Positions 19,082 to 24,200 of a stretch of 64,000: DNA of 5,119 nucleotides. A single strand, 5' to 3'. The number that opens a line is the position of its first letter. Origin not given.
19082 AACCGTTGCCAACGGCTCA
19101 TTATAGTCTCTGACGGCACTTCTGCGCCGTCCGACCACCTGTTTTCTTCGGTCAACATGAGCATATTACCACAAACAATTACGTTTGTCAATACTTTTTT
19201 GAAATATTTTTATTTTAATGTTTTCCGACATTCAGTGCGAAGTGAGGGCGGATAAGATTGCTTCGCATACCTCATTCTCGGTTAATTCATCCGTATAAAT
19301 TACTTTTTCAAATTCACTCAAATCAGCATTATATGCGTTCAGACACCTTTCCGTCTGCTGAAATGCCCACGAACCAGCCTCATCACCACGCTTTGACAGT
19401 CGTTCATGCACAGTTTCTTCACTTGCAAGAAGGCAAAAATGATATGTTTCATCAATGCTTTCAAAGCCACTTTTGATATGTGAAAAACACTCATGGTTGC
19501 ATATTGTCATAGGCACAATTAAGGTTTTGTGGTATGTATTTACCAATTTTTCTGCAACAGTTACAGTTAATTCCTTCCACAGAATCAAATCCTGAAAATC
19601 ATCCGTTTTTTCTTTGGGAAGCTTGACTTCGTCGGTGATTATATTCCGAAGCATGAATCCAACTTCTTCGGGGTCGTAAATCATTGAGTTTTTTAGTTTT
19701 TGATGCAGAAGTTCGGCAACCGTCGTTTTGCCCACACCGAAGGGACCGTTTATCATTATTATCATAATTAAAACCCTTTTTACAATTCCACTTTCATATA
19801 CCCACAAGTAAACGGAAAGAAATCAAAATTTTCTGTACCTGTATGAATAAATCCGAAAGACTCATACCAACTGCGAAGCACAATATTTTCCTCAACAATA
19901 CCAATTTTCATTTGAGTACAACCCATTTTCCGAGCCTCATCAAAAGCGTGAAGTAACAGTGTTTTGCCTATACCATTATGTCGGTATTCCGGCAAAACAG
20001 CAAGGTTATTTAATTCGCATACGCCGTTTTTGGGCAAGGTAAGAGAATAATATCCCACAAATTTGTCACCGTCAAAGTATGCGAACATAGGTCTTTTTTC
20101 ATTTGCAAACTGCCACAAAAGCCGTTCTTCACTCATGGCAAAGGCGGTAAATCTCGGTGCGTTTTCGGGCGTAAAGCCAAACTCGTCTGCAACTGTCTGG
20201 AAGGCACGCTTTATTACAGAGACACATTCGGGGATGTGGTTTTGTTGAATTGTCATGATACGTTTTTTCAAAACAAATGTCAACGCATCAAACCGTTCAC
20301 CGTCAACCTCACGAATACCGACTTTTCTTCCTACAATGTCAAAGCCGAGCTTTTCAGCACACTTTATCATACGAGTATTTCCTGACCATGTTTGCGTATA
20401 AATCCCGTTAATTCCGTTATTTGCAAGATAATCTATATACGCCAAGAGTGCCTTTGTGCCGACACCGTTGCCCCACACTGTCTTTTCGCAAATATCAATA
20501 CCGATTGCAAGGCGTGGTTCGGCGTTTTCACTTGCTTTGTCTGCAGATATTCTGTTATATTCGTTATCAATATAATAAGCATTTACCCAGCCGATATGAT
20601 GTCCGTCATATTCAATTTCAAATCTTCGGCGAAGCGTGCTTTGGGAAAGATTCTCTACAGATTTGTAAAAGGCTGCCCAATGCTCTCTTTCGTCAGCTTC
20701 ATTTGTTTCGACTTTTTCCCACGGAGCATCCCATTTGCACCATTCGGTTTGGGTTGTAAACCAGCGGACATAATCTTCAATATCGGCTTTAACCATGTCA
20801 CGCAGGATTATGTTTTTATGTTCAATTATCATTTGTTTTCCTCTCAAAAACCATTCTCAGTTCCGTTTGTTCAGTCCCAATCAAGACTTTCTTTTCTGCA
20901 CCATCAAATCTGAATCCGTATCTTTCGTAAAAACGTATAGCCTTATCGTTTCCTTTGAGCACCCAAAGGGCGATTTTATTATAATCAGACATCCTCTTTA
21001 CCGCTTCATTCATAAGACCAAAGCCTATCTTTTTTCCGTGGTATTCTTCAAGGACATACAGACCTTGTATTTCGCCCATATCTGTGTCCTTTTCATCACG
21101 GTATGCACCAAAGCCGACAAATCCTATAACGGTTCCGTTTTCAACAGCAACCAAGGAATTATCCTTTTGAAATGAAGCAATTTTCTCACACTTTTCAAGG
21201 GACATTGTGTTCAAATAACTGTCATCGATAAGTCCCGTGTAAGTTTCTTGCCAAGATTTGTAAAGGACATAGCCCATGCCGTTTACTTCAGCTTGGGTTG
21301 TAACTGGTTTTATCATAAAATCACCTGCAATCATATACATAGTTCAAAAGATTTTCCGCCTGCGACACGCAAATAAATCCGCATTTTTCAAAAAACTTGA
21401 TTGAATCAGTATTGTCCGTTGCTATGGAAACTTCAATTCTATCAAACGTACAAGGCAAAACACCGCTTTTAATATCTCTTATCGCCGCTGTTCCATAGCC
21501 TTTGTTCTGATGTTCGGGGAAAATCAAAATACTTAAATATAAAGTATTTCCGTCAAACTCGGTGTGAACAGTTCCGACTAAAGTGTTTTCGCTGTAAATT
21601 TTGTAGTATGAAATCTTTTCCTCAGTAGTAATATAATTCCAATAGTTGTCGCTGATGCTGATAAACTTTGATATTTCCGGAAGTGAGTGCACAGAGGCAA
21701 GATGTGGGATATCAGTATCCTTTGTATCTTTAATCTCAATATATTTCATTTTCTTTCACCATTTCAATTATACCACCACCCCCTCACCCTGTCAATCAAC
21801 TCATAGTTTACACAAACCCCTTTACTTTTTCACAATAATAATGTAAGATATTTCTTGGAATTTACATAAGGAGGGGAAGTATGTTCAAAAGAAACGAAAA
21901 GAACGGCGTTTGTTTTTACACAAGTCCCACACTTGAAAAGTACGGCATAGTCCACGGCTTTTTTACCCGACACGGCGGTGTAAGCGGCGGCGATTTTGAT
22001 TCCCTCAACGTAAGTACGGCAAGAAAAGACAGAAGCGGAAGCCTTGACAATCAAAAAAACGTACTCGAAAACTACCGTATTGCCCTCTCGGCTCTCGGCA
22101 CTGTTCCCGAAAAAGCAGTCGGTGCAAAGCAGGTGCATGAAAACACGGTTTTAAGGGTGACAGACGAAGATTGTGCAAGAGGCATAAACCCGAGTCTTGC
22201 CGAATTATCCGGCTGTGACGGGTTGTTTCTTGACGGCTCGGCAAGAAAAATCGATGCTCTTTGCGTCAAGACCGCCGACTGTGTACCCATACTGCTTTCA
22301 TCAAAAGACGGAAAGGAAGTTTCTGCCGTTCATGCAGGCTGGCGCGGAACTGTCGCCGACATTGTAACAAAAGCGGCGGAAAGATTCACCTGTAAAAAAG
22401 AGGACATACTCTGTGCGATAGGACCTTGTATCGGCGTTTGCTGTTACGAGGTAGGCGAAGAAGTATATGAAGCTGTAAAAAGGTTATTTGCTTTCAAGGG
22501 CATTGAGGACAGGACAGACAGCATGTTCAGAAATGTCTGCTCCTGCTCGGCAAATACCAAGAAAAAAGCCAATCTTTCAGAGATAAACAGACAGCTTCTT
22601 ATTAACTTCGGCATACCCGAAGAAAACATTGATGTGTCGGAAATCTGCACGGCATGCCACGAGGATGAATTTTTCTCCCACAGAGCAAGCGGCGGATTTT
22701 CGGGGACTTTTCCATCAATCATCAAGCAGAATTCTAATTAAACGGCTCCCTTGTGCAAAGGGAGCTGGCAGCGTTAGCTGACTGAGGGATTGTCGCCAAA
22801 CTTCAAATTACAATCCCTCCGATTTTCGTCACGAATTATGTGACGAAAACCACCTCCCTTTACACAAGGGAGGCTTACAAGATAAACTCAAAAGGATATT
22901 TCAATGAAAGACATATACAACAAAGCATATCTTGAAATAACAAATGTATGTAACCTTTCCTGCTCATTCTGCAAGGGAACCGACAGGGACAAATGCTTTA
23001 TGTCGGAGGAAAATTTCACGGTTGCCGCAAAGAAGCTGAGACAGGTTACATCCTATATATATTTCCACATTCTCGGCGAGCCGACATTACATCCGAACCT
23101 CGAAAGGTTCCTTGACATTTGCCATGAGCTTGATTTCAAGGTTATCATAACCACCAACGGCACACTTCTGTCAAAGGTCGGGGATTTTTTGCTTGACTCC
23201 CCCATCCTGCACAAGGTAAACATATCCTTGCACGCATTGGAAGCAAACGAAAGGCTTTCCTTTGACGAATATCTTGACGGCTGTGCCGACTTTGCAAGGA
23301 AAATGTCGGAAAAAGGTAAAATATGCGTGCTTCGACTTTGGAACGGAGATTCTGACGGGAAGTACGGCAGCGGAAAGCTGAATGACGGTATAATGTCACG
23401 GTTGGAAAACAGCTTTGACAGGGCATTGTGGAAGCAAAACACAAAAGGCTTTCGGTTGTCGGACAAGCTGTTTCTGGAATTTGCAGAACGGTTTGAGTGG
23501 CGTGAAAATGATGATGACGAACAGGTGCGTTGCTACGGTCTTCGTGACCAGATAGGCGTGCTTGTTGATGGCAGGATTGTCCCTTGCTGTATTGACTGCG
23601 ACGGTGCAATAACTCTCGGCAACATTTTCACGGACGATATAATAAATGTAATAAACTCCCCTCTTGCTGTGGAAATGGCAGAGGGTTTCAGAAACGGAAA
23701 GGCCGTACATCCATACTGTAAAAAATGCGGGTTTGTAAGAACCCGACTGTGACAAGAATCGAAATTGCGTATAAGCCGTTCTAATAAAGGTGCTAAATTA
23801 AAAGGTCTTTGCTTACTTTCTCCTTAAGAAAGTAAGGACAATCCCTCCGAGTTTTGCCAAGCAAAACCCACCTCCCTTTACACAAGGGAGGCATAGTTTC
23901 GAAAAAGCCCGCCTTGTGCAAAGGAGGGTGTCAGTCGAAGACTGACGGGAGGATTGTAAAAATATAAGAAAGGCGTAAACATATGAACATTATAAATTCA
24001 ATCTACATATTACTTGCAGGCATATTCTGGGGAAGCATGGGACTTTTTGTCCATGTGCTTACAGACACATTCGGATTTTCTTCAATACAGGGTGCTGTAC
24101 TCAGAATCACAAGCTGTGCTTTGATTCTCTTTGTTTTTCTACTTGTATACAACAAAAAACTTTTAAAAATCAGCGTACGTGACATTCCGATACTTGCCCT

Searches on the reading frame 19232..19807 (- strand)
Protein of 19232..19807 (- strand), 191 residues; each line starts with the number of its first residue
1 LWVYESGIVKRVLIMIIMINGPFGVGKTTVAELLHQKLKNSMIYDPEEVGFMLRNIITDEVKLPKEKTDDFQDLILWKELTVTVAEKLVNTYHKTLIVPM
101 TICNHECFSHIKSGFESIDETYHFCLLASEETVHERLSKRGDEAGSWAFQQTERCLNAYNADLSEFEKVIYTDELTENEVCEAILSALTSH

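Call 85: search_protein_families(library=pfam, proteins=[window:19232-19807:-], max_evalue=0.00001)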
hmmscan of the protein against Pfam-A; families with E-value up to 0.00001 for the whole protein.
window:19232-19807:- (191 aa): 2 families
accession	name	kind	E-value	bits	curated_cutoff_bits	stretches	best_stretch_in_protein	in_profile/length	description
PF13238.12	AAA_18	-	1.7e-10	41.9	29.4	1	17-144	1-115/128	AAA domain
PF13671.12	AAA_33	-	1.9e-08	35.2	27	1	17-159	2-136/143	AAA domain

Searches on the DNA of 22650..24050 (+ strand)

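Call 14: search_rna_families(source=window, start=22650, end=24050, threshold=evalue, max_evalue=10, show_alignments=3)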
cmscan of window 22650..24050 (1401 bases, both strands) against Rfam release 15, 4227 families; matches with E-value up to 10: 8.
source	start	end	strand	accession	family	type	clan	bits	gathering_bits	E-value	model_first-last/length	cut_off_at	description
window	22848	22935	-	RF02701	PsrR1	Gene; sRNA;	-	20.4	42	0.58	1-79/79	no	Photosynthesis regulatory RNA1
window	22707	22944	-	RF02090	DAOA-AS1_1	Gene; lncRNA;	-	20.4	50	8.5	1-201/201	no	DAOA antisense RNA 1 conserved region 1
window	22827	22873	-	RF00078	MicA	Gene; sRNA;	-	18.6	41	6.4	24-71/75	no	MicA sRNA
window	23766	23997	+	RF01578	RUF1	Gene; sRNA;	-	17.9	70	1.4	1-264/264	no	Plasmodium RNA of unkown function RUF1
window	23876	23925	+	RF03731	mir-7371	Gene; miRNA;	-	17.5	62.6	8.3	1-59/59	no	mir-7371 microRNA precursor family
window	23868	23931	+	RF01897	mir-188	Gene; miRNA;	-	15.9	72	9.7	1-84/84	no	mir-188 microRNA precursor family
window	23865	23930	-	RF03970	mir-2766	Gene; miRNA;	-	15.3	60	6.3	1-68/68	no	mir-2766 microRNA precursor family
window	22852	22906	-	RF00066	U7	Gene; snRNA;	-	14.2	34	4.9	1-62/62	no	U7 small nuclear RNA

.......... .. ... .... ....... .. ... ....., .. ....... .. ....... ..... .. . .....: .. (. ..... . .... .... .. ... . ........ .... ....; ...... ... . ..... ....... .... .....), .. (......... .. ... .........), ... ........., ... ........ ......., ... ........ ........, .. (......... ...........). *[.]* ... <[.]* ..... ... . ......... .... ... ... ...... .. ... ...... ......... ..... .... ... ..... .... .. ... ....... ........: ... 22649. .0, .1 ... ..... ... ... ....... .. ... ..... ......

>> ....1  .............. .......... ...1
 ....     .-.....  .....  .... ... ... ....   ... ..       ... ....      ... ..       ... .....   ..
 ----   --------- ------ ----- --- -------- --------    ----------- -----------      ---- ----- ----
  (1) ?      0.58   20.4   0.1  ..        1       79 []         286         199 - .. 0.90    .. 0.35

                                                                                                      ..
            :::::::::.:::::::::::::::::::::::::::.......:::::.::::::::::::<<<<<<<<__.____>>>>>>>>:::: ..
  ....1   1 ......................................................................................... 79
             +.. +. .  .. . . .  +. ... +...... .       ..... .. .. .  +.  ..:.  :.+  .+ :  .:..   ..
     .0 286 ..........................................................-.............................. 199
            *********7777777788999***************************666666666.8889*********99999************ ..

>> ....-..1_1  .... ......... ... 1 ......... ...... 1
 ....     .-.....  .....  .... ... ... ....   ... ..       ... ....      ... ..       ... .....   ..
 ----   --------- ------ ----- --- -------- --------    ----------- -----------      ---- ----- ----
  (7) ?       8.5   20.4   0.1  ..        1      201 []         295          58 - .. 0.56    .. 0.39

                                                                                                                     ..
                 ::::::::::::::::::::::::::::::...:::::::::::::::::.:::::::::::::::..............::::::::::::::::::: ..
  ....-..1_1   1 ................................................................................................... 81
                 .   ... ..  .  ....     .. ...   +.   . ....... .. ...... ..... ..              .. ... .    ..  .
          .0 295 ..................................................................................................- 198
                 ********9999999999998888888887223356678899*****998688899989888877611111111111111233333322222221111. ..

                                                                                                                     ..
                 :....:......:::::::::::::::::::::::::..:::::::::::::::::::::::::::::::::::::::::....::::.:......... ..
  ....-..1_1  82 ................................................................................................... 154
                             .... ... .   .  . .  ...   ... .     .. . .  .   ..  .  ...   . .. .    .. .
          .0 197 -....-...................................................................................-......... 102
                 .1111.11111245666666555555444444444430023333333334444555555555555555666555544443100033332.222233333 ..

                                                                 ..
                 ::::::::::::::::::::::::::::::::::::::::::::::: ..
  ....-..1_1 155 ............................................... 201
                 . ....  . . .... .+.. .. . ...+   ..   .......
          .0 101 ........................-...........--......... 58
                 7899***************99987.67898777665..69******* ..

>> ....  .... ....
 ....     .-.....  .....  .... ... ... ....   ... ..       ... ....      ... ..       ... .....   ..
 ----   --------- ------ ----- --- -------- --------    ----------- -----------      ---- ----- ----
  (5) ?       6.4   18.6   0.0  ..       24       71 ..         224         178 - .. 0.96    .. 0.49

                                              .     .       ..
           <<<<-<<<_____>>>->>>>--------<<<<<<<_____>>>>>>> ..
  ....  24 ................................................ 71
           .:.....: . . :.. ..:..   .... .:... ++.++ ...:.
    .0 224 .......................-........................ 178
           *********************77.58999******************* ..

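Call 81: search_dna_similar(query=window:22744-22877:+, collection=phages, mode=distant, max_evalue=0.001, max_rows=25)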
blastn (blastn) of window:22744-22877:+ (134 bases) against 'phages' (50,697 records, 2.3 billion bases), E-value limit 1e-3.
Records with a match: 1; places in all: 1; records where one place covers at least 80% of the query: 0.
Best place of each record, by identity: 80-90% 1.
By first word of the organism name: Bacteriophage 1.
By host as written in the record: - 1.
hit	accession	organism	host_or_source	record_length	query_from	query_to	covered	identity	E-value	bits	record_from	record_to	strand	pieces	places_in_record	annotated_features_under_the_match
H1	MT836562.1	Bacteriophage sp.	human fecal samples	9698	1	49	37%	85.7%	6e-5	52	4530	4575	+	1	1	record has no annotation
